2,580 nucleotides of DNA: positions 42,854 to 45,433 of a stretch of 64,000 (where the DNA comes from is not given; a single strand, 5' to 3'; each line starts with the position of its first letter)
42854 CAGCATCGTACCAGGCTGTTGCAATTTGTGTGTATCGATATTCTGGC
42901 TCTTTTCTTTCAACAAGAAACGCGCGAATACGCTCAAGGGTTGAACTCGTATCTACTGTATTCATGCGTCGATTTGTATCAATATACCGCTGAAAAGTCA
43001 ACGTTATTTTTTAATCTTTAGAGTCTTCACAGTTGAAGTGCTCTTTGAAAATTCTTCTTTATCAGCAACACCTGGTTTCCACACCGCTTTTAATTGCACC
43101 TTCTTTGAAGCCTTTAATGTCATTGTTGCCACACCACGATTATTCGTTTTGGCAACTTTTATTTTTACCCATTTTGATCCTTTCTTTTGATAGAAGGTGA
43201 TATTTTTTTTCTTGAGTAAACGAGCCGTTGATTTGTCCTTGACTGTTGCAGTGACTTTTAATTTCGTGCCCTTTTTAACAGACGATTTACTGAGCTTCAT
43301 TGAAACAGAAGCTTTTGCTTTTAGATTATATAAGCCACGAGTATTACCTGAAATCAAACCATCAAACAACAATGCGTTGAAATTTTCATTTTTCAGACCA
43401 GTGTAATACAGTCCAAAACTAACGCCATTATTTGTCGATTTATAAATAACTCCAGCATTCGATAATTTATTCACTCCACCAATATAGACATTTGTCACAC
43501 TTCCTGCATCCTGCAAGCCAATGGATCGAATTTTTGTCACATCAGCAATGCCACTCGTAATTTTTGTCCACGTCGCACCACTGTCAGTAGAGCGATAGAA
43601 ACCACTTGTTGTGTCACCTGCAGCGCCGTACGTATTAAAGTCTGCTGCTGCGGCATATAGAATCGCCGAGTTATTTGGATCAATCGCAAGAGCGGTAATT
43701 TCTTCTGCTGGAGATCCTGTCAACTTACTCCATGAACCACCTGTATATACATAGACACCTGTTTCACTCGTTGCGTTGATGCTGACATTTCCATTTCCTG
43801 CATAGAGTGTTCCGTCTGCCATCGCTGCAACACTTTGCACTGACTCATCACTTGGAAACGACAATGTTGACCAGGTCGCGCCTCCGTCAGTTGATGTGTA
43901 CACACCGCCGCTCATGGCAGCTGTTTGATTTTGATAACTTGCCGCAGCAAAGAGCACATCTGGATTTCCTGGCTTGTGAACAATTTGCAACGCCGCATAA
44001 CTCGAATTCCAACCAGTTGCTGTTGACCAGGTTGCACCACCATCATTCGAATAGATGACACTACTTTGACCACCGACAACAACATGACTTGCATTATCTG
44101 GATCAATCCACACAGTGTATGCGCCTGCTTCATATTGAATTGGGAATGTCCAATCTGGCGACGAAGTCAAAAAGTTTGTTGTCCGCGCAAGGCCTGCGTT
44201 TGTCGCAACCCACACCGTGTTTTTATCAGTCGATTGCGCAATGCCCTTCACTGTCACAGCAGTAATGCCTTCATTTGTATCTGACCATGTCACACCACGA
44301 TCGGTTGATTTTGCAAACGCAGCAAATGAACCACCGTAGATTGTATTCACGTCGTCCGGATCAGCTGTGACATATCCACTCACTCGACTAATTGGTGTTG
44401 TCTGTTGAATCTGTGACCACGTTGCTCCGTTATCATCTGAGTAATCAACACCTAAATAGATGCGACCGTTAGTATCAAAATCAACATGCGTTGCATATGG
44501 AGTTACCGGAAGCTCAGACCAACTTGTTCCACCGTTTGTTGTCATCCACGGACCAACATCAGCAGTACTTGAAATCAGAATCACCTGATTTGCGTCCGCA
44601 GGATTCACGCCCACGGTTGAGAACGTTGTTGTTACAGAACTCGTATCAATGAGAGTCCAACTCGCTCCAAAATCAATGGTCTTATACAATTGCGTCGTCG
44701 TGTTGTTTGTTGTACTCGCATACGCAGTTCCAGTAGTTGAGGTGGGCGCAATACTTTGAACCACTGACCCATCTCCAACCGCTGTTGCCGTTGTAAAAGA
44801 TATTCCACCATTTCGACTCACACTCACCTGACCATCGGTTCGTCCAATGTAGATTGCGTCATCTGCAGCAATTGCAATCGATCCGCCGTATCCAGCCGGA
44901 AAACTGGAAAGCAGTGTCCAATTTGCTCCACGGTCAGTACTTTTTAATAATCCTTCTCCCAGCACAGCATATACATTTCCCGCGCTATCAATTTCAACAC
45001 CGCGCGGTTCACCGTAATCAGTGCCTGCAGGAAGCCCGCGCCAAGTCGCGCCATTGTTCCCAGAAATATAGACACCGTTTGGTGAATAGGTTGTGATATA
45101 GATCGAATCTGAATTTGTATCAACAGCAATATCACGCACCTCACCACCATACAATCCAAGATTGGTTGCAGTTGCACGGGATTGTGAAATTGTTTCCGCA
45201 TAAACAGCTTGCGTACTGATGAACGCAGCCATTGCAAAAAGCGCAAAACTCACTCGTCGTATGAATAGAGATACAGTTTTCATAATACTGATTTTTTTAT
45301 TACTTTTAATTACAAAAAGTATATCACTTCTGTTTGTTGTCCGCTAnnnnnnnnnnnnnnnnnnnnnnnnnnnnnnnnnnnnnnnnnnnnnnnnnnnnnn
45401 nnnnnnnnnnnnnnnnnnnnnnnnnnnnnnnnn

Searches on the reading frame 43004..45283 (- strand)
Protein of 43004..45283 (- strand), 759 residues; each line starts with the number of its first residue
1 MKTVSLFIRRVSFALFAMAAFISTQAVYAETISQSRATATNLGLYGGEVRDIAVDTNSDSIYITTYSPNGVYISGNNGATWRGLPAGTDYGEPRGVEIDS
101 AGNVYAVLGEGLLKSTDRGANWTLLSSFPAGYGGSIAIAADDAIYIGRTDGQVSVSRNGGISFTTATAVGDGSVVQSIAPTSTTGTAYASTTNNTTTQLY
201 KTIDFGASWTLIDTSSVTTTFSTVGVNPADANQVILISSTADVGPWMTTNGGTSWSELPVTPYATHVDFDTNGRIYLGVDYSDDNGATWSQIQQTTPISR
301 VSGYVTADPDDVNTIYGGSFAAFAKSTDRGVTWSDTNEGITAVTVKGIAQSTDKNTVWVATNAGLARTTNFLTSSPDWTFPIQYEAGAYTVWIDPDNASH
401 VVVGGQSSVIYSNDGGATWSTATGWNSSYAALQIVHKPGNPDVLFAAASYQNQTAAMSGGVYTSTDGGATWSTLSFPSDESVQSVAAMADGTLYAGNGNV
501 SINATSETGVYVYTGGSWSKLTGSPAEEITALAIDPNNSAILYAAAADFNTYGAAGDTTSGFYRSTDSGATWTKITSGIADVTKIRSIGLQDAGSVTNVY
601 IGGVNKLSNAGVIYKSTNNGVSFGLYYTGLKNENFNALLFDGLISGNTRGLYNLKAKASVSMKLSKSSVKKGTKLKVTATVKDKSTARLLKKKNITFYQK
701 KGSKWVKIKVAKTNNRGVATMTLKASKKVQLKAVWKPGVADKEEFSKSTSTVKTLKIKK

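Call 3: search_protein_families(library=pfam, proteins=[window:43004-45283:-], max_evalue=1)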
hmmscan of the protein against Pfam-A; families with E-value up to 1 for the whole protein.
window:43004-45283:- (759 aa): 11 families
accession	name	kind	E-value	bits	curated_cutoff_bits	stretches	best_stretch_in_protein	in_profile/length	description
PF15902.12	Sortilin-Vps10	-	5.2e-22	78.7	33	4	152-270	2-122/446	Sortilin, neurotensin receptor 3,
PF02012.26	BNR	-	2.7e-10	39.1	27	3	410-421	1-12/12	BNR/Asp-box repeat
PF13088.12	BNR_2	-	1.2e-06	28.6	31.4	2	319-495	63-225/277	BNR repeat-like domain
PF24316.1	Tli3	-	0.00017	22.4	27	0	445-481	67-106/129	T6SS Tli3 immunity protein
PF20251.4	Big_14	-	0.0005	20.4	27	1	658-716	3-60/104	Bacterial Ig-like domain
PF21471.3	Reelin_subrepeat-B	-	0.00082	19.6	27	0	279-295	62-78/127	Reelin subrepeat B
PF14870.12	PSII_BNR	-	0.0017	18.1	27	2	331-427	177-274/303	Photosynthesis system II assembly factor YCF48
PF03259.23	Robl_LC7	-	0.04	14.1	23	1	26-66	43-81/91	Roadblock/LC7 domain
PF03174.19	CHB_HEX_C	-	0.044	14.2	23.6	1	277-299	35-56/76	Chitobiase/beta-hexosaminidase C-terminal domain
PF20442.3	BrxL_N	-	0.12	12.7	28.2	1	658-735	48-125/132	BREX system Lon protease-like protein BrxL N-terminal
PF15899.11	BNR_6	-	0.59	10.8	27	0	114-123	3-12/14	BNR-Asp box repeat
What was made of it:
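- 43004..45283 (-): Gene for protein B (759 aa). Order of parts: signal peptide, BNR/sortilin-type propeller, basic tail B. Pfam Sortilin-Vps10 E = 5.2e-22, BNR E = 2.7e-10 (call 3).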

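Call 27: search_protein_families(library=ncbifam, proteins=[window:43004-45283:-], max_evalue=0.1)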
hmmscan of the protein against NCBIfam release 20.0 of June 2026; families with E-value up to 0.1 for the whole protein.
window:43004-45283:- (759 aa): 2 families
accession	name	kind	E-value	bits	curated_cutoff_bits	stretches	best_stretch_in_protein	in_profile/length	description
NF045728.1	glycosyl_F510_1955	equivalog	1.1e-34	119.8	175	5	52-194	98-241/246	F510_1955 family glycosylhydrolase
NF010237.0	PRK13684.1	equivalog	0.0087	15.1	326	1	437-495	130-188/334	photosynthesis system II assembly factor Ycf48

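Call 33: find_encoding_contigs(protein=window:43004-45283:-, flank=3000, max_places=6)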
Protein window:43004-45283:- (759 aa): no gene with exactly this product is on record in the collection.

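Call 78: find_related_loci(query=window:43007-45283:-, collection=viral_contigs, flank=5000)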
Query window:43007-45283:- (759 aa) in viral_contigs; peptide patterns used: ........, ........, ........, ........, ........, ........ (x = any residue, [..] = any of these).
1 stretches matched a pattern, but none encodes a relative of the query by tblastn (E <= 1e-3).
